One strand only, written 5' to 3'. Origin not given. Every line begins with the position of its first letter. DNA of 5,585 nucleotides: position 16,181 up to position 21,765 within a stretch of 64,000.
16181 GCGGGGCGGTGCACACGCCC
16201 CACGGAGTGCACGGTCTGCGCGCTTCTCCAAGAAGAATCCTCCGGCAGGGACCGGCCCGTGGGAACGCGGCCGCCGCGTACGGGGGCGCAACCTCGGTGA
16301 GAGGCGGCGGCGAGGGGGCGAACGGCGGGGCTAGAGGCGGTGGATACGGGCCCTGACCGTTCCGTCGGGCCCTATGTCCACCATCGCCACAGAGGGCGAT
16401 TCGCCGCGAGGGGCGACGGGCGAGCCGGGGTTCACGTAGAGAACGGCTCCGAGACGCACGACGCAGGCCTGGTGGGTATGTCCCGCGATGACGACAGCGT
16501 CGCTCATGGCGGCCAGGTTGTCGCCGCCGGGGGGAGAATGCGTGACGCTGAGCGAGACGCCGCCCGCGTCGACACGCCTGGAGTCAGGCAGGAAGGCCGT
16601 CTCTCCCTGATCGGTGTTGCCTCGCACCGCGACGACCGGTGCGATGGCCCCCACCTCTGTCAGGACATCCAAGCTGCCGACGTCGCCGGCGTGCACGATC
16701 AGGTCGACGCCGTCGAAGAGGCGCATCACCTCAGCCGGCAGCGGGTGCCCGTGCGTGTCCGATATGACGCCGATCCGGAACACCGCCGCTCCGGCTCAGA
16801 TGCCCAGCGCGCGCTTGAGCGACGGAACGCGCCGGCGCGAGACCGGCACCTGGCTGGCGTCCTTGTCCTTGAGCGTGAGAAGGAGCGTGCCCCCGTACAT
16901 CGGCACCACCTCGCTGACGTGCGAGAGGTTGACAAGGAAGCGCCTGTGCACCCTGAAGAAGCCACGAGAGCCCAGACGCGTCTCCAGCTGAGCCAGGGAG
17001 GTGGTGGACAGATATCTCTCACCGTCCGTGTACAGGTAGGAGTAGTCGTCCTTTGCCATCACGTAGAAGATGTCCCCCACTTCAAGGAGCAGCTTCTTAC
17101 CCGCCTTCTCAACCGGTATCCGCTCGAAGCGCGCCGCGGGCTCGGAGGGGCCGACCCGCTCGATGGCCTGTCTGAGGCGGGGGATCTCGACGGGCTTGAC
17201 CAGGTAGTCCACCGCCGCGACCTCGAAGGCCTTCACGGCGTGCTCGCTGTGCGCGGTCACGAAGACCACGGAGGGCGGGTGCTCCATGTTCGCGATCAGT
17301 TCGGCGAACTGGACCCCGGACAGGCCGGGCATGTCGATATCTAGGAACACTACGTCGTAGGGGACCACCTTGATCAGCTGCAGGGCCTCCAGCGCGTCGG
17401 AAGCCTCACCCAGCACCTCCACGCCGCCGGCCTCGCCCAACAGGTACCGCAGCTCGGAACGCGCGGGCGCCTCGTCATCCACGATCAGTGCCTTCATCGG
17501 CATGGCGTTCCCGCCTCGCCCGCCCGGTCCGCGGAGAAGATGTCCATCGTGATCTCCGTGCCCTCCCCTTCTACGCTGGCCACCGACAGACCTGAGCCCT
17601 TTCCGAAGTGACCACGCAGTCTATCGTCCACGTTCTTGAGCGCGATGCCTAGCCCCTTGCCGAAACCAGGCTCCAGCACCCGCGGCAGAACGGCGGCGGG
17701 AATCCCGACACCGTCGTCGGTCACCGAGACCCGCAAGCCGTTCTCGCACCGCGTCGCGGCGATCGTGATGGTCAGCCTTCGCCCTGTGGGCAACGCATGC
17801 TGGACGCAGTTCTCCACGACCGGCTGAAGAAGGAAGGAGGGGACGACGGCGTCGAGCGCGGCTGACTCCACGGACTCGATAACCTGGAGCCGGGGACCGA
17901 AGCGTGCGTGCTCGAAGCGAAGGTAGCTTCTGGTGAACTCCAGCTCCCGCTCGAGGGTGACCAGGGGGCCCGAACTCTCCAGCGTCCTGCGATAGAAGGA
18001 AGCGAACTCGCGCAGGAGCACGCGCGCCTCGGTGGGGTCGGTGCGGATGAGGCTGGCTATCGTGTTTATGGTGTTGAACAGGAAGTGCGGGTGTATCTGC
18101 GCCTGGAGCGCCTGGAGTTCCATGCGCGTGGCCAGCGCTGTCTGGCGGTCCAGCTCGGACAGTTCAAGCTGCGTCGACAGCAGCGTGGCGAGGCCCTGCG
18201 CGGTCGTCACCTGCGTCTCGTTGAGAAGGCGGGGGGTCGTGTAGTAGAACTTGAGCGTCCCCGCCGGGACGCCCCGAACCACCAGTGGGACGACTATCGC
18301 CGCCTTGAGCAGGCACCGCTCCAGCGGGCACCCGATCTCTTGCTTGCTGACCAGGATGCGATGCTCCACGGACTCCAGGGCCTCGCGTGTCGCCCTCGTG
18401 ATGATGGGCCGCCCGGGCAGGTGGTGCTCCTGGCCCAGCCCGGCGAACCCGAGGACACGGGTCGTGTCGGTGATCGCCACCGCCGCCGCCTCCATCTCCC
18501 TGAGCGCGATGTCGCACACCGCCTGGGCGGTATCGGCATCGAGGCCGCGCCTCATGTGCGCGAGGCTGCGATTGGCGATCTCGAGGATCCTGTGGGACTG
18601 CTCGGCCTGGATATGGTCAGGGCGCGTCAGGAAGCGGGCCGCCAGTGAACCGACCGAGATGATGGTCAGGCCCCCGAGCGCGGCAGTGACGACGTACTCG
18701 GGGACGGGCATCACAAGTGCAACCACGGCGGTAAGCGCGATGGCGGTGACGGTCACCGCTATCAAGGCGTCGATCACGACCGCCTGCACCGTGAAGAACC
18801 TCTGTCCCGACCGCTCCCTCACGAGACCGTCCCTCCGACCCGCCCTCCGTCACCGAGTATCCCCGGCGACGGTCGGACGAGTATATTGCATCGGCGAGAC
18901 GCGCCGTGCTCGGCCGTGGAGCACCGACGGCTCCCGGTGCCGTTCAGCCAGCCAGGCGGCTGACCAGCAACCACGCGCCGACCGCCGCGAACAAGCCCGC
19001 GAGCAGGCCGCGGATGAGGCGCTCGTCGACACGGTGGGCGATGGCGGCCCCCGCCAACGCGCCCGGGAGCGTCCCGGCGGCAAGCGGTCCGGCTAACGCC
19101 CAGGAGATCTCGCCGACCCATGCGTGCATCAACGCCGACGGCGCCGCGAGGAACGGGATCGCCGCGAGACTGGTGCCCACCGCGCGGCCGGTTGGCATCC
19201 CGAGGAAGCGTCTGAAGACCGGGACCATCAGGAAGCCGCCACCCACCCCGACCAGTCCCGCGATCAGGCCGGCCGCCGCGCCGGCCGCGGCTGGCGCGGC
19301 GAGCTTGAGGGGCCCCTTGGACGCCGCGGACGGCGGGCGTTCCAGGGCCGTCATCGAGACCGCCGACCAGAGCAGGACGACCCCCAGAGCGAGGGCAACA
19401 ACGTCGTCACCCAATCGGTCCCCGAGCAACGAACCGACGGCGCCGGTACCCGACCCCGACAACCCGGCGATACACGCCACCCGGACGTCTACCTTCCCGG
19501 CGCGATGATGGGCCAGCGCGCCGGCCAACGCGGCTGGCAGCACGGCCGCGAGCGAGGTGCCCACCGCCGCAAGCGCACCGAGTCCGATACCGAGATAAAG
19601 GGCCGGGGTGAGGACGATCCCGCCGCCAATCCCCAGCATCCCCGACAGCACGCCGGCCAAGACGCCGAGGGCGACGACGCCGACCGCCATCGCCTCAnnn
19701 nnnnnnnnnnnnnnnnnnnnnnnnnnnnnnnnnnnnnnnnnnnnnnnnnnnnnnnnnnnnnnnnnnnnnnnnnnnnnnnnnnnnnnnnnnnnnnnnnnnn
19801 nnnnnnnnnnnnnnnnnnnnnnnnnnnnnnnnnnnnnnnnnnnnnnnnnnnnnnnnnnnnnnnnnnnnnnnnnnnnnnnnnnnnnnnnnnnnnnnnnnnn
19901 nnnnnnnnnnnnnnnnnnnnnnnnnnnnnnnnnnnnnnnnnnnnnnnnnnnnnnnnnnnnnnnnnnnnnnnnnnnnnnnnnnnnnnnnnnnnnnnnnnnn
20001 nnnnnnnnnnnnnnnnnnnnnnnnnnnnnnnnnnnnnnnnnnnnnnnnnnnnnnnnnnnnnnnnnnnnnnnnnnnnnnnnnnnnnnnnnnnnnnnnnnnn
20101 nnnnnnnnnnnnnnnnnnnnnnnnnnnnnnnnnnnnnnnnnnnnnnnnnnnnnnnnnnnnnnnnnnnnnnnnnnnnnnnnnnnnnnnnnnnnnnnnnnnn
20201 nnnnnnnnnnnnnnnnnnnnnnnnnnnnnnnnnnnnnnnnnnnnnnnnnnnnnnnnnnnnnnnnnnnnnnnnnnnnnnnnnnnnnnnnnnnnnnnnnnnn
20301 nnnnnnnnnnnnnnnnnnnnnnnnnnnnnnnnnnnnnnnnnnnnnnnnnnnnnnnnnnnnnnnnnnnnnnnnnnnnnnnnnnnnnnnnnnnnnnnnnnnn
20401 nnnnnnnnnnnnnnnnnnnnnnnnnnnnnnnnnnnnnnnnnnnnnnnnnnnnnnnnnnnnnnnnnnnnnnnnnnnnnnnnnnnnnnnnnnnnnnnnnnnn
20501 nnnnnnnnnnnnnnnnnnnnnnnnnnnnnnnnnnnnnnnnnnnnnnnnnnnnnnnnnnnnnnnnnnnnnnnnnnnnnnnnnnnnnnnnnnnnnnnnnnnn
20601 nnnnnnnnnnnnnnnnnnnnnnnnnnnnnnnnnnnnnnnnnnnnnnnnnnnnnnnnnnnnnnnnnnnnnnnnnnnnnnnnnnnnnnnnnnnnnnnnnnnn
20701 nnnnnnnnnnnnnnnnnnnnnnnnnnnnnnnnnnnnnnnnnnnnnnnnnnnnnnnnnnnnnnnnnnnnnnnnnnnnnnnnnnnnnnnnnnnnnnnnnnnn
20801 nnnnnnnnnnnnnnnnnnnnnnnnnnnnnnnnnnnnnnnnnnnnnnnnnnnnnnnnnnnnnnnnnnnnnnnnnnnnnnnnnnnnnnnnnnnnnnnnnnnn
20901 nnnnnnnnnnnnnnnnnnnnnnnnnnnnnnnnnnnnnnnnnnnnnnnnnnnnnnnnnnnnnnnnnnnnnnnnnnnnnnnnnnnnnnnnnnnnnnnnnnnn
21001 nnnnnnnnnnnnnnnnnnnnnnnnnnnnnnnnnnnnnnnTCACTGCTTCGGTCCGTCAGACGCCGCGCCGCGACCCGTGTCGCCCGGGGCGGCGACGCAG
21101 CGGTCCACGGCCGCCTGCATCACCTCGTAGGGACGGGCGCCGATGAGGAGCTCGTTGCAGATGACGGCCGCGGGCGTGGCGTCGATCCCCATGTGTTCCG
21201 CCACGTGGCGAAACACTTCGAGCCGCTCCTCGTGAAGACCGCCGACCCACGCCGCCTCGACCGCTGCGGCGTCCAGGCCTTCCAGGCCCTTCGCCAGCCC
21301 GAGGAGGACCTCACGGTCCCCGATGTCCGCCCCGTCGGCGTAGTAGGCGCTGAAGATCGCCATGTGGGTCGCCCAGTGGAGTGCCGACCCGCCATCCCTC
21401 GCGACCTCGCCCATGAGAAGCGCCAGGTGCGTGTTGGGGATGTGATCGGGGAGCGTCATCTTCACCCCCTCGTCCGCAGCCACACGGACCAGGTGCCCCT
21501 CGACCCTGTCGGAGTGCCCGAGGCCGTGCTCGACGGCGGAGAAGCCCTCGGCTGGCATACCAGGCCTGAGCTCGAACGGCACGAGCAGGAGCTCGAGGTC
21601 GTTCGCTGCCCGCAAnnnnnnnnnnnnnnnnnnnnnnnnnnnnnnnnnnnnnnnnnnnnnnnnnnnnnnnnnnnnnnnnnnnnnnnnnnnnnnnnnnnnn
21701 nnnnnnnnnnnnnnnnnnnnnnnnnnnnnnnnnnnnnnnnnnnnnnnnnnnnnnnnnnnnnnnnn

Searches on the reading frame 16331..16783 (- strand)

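Call 13: search_protein_families(library=pfam, proteins=[window:16331-16783:-], max_evalue=0.00001)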
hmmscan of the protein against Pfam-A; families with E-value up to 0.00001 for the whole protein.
window:16331-16783:- (150 aa): 2 families
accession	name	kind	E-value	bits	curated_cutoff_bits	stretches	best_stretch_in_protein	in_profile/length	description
PF12850.12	Metallophos_2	-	2.7e-32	112.4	27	1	3-137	2-151/154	Calcineurin-like phosphoesterase superfamily domain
PF00149.33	Metallophos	-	1.9e-06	28.9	21.5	0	2-59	1-72/191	Calcineurin-like phosphoesterase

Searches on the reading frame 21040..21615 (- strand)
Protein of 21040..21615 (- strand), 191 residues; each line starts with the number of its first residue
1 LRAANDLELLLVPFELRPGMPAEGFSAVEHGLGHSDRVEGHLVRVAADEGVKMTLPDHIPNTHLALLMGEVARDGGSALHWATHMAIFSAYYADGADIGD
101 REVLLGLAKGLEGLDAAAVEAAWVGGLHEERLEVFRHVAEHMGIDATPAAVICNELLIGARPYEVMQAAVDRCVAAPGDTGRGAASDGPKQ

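Call 13: search_protein_families(library=pfam, proteins=[window:21040-21615:-], max_evalue=0.00001)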
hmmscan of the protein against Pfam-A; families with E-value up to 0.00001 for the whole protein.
window:21040-21615:- (191 aa): 1 family
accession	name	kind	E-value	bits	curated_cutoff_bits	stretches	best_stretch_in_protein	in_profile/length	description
PF01323.26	DSBA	-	3.3e-11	43.8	25.6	1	5-170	27-190/191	DSBA-like thioredoxin domain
